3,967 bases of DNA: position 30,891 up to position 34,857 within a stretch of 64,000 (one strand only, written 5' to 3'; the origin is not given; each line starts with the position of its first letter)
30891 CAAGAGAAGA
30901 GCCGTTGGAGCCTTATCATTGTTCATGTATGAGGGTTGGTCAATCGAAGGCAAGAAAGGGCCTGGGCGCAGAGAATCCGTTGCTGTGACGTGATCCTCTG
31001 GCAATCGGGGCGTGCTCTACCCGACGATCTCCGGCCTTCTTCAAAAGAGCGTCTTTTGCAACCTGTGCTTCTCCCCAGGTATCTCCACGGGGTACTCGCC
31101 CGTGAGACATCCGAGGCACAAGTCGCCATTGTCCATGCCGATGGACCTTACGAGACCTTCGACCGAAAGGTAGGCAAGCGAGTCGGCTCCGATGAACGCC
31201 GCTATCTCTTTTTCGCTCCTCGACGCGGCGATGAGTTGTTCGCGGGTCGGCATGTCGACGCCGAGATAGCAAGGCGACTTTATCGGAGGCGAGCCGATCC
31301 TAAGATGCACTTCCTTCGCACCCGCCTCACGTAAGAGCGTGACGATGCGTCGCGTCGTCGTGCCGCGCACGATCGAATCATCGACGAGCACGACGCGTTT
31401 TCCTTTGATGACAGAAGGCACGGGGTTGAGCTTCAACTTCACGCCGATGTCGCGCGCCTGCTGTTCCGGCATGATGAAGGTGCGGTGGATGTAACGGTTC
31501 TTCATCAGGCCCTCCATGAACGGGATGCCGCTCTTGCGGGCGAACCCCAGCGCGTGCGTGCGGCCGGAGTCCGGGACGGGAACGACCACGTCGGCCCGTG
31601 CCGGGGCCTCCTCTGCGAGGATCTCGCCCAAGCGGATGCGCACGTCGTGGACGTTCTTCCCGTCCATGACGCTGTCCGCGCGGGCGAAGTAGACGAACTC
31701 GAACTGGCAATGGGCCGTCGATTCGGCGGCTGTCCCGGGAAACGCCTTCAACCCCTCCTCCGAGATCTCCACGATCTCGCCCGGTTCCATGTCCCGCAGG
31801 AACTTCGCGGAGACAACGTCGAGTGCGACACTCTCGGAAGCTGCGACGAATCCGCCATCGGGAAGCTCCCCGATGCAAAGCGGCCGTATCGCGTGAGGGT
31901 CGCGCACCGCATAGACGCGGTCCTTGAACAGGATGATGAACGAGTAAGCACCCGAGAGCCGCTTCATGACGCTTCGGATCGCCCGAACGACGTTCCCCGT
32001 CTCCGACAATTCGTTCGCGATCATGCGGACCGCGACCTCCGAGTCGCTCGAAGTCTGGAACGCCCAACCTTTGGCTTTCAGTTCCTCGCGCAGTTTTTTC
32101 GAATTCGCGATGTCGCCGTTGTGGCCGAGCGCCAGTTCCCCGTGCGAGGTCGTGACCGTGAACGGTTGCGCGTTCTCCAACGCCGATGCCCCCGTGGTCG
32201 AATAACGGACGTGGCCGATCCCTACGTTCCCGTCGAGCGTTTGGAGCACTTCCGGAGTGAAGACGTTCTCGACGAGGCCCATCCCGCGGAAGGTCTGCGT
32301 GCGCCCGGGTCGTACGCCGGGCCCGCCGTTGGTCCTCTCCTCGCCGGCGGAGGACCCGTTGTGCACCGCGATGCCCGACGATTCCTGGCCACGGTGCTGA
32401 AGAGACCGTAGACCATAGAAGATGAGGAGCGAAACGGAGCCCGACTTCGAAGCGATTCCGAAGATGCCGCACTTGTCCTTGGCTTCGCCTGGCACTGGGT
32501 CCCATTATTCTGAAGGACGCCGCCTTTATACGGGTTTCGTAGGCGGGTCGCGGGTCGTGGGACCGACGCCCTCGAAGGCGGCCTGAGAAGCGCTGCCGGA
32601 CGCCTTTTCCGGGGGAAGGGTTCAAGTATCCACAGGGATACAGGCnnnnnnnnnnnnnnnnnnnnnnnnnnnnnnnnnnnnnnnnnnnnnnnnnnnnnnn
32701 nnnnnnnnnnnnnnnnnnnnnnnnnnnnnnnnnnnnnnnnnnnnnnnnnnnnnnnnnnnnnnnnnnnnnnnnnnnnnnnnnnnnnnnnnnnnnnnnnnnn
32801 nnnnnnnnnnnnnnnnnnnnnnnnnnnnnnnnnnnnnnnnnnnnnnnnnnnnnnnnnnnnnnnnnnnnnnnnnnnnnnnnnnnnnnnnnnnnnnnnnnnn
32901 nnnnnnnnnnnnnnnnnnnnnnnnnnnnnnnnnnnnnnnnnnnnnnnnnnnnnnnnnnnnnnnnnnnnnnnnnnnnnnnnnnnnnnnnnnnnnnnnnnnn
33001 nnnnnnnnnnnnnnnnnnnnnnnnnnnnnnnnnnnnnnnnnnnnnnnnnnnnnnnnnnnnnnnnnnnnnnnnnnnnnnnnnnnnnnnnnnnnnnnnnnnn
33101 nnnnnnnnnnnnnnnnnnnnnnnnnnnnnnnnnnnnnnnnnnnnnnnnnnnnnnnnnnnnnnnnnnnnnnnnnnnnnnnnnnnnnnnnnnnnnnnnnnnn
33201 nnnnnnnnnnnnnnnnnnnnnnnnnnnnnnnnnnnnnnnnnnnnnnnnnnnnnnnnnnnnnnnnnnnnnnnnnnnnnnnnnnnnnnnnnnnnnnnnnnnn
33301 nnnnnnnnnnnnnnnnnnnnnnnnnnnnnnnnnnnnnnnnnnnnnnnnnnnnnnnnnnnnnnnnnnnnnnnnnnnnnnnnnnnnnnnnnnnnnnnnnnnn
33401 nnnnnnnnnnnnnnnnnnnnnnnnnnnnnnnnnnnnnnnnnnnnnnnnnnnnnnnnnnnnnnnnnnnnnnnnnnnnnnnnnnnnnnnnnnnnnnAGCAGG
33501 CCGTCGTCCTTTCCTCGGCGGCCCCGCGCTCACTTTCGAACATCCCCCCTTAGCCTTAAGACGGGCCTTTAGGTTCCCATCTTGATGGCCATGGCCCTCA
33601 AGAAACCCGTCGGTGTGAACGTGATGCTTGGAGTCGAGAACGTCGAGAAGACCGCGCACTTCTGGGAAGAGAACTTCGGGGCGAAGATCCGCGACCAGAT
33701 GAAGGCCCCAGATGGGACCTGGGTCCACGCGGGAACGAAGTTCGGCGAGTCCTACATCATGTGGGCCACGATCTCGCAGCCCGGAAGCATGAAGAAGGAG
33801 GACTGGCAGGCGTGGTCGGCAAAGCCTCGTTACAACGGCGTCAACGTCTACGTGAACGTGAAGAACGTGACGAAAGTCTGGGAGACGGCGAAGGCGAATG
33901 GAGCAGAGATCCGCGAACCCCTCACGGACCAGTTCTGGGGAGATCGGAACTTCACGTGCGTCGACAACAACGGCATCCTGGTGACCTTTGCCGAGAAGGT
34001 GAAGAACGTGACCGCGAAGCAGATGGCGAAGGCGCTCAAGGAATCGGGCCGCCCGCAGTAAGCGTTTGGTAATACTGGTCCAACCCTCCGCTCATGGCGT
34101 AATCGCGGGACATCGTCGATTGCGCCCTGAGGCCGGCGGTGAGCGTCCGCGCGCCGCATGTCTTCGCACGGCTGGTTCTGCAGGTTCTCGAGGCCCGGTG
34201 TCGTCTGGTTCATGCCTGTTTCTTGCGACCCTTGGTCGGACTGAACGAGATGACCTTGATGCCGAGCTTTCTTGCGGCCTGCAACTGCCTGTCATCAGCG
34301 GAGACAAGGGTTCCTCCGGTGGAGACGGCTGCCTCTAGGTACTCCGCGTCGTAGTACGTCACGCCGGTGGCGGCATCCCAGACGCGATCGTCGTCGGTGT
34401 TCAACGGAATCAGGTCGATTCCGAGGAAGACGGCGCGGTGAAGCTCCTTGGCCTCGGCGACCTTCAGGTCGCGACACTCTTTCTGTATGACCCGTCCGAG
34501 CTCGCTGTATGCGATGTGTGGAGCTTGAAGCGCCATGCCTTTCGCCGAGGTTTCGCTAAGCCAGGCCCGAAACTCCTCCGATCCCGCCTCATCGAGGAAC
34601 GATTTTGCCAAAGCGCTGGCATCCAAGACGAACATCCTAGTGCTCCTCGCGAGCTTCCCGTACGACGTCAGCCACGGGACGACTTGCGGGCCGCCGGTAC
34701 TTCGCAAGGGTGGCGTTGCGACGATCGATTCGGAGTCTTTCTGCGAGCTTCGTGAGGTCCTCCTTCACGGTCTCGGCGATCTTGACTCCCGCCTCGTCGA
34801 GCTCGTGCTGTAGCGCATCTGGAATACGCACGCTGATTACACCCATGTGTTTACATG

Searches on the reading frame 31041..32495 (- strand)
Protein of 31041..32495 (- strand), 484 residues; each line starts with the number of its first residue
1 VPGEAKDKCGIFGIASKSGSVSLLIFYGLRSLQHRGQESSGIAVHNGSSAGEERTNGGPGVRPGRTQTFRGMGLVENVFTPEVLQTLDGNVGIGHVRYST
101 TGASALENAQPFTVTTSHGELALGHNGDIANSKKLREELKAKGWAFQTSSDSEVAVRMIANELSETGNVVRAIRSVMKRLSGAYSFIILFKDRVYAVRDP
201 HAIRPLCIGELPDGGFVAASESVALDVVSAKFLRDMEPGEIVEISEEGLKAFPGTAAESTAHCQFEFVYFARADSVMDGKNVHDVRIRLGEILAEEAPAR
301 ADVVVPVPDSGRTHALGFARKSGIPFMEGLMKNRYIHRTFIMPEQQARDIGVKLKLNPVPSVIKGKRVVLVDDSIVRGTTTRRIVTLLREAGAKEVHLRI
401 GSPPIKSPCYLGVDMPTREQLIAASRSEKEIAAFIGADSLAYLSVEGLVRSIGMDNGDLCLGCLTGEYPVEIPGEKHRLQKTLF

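Call 49: search_protein_families(library=pfam, proteins=[window:31041-32495:-], max_evalue=0.0001)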
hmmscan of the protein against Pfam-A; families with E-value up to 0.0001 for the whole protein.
window:31041-32495:- (484 aa): 4 families
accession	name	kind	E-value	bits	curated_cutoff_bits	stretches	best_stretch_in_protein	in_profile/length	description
PF13522.11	GATase_6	-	3.9e-23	82.3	27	1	88-221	9-130/130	Glutamine amidotransferase domain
PF13537.11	GATase_7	-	5.7e-21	75.2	25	1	106-225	10-121/123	Glutamine amidotransferase domain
PF00156.33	Pribosyltran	-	8.3e-10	38.6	26.3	1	285-398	14-120/158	Phosphoribosyl transferase domain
PF13230.11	GATase_4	-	4.4e-06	26.3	23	1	89-176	71-155/272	Glutamine amidotransferases class-II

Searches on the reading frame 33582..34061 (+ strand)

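Call 49: search_protein_families(library=pfam, proteins=[window:33582-34061:+], max_evalue=0.0001)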
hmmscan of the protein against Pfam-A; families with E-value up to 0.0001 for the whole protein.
window:33582-34061:+ (159 aa): 1 family
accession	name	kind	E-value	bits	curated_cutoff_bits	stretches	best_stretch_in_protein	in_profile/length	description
PF00903.31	Glyoxalase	-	7.2e-14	52.7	20.6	1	14-135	5-120/121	Glyoxalase/Bleomycin resistance protein/Dioxygenase superfamily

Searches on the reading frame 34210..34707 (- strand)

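Call 49: search_protein_families(library=pfam, proteins=[window:34210-34707:-], max_evalue=0.0001)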
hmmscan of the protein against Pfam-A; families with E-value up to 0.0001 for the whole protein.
window:34210-34707:- (165 aa): 1 family
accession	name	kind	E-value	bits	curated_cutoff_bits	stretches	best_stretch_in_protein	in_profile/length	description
PF01850.27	PIN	-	3e-06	28.3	23.6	1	27-146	2-119/120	PIN domain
